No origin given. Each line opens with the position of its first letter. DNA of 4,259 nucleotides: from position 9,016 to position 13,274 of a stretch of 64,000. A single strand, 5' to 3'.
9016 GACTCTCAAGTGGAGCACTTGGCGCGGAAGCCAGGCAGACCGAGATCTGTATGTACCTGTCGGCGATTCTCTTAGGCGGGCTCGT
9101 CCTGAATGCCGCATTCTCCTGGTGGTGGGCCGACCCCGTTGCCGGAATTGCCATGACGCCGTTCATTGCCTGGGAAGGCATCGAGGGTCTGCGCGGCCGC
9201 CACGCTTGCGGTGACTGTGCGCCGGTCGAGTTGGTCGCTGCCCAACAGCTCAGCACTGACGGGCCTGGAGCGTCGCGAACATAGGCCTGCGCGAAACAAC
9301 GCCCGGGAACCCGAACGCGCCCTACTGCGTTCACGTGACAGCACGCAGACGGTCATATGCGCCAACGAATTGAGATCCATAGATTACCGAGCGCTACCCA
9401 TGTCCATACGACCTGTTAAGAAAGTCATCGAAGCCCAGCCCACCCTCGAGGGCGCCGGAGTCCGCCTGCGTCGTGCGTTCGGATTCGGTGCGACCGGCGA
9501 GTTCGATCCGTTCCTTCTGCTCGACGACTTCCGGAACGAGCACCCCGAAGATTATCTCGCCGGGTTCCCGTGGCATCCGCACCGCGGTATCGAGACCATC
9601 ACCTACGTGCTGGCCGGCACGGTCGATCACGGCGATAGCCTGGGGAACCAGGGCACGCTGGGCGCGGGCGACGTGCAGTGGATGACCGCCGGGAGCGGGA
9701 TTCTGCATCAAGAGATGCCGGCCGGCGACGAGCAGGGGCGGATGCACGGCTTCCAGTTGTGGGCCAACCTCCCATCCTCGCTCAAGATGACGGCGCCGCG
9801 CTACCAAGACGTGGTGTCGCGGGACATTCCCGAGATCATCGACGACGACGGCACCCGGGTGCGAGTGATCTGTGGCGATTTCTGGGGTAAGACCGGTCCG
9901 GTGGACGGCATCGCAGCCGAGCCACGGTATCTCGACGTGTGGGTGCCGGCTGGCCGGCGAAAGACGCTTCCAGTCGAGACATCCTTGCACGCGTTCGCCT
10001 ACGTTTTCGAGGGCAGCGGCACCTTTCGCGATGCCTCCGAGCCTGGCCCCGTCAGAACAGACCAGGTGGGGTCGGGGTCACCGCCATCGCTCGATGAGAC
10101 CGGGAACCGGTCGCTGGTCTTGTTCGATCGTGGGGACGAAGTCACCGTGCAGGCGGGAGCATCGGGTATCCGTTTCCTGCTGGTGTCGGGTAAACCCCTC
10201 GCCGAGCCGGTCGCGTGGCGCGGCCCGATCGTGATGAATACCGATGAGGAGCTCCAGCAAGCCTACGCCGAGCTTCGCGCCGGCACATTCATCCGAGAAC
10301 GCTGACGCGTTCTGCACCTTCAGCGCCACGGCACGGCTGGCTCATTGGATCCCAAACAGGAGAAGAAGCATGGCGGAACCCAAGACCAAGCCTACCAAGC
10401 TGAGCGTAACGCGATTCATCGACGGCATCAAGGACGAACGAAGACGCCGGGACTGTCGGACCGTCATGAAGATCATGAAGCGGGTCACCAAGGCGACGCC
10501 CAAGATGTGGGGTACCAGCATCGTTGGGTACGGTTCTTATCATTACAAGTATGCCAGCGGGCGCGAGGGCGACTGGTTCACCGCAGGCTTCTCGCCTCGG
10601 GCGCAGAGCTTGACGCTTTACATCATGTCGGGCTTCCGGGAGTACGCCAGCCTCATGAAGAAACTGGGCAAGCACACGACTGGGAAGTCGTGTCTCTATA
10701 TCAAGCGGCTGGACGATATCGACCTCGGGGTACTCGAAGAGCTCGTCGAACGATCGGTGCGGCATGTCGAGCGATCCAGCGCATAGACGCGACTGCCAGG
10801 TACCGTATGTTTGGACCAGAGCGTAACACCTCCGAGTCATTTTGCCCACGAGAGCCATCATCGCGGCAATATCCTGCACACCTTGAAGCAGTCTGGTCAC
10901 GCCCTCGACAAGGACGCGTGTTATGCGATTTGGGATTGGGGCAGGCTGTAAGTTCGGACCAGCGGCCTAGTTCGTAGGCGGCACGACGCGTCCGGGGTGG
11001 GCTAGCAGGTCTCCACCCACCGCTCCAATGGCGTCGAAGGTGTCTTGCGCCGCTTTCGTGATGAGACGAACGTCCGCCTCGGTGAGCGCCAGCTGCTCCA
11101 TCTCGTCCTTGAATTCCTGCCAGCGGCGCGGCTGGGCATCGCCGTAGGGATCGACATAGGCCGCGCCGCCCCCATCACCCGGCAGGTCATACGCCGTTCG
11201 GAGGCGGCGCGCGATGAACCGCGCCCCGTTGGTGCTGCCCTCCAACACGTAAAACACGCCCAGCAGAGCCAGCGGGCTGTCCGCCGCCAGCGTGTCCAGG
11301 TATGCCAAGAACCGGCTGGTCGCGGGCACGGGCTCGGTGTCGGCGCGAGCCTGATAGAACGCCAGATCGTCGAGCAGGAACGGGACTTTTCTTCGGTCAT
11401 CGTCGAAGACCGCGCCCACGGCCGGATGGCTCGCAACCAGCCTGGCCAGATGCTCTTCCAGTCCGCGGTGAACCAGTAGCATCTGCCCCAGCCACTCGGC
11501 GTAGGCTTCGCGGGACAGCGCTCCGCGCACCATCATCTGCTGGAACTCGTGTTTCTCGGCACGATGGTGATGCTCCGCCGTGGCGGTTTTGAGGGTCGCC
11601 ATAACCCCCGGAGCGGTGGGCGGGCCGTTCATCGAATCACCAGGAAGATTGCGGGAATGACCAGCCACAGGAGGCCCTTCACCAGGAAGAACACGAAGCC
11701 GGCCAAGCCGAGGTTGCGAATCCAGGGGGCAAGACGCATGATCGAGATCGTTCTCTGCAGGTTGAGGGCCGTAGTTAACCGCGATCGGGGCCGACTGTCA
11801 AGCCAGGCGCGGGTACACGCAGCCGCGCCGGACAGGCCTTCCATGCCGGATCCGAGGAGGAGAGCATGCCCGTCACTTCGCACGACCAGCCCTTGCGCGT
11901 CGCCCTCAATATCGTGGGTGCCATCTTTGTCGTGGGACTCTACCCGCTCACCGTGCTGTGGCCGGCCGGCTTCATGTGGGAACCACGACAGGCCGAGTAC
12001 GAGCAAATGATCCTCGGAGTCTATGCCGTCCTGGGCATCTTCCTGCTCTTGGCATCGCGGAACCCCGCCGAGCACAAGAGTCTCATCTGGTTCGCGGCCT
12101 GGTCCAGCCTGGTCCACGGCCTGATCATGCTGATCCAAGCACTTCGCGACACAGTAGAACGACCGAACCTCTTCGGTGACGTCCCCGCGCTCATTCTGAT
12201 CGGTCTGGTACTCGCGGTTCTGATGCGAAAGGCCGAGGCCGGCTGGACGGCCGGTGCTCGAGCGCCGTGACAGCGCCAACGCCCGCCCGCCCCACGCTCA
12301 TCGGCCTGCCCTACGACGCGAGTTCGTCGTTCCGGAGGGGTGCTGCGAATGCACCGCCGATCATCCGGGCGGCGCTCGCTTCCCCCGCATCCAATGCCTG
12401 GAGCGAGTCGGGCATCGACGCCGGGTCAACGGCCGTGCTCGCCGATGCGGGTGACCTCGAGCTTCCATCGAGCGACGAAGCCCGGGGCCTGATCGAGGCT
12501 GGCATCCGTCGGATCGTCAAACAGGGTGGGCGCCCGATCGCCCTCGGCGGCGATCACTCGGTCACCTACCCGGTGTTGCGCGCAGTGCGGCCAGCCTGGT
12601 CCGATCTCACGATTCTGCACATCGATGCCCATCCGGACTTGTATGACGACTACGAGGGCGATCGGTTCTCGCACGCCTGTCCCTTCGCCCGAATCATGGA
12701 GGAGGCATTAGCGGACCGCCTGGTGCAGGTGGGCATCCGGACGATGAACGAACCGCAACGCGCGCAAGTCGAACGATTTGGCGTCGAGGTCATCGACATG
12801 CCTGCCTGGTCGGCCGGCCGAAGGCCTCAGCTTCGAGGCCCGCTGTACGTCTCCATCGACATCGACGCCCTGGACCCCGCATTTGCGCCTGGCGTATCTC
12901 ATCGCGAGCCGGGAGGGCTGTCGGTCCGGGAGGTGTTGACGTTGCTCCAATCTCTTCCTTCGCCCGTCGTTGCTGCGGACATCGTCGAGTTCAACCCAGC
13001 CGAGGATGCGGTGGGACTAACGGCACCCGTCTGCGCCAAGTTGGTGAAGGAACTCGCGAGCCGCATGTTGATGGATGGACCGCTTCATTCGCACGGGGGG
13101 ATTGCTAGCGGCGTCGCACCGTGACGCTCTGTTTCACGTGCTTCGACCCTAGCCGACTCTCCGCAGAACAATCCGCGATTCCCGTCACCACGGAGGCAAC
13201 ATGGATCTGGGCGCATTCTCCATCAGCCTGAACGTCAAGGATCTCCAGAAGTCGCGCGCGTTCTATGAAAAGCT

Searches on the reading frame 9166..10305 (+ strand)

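Call 51: search_protein_families(library=pfam, proteins=[window:9166-10305:+], max_evalue=0.00001)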
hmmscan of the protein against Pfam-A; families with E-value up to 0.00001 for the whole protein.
window:9166-10305:+ (379 aa): 2 families
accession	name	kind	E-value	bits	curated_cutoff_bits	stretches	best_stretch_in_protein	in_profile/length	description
PF02678.22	Pirin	-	4.1e-35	120.5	26.1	1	99-199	2-107/108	Pirin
PF05726.19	Pirin_C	-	1.4e-23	83.6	27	1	255-375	1-102/103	Pirin C-terminal cupin domain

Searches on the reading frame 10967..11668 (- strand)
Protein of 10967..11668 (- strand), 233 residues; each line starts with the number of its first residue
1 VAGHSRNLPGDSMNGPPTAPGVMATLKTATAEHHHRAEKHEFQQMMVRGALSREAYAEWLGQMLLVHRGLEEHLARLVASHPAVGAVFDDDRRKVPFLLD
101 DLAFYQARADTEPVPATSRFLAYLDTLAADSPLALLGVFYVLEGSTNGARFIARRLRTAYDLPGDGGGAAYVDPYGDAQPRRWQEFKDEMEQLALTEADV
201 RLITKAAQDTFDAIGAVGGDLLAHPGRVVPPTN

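Call 51: search_protein_families(library=pfam, proteins=[window:10967-11668:-], max_evalue=0.00001)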
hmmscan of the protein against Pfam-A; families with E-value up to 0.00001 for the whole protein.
window:10967-11668:- (233 aa): 1 family
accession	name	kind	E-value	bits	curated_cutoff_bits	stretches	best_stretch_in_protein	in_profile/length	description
PF01126.25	Heme_oxygenase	-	9.1e-27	94.6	23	1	24-213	5-197/204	Heme oxygenase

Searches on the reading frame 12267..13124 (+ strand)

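Call 51: search_protein_families(library=pfam, proteins=[window:12267-13124:+], max_evalue=0.00001)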
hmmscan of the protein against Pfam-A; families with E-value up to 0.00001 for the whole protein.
window:12267-13124:+ (285 aa): 1 family
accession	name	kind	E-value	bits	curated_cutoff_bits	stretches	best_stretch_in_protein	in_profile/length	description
PF00491.26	Arginase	-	2.3e-67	227.9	22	1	10-263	4-277/280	Arginase family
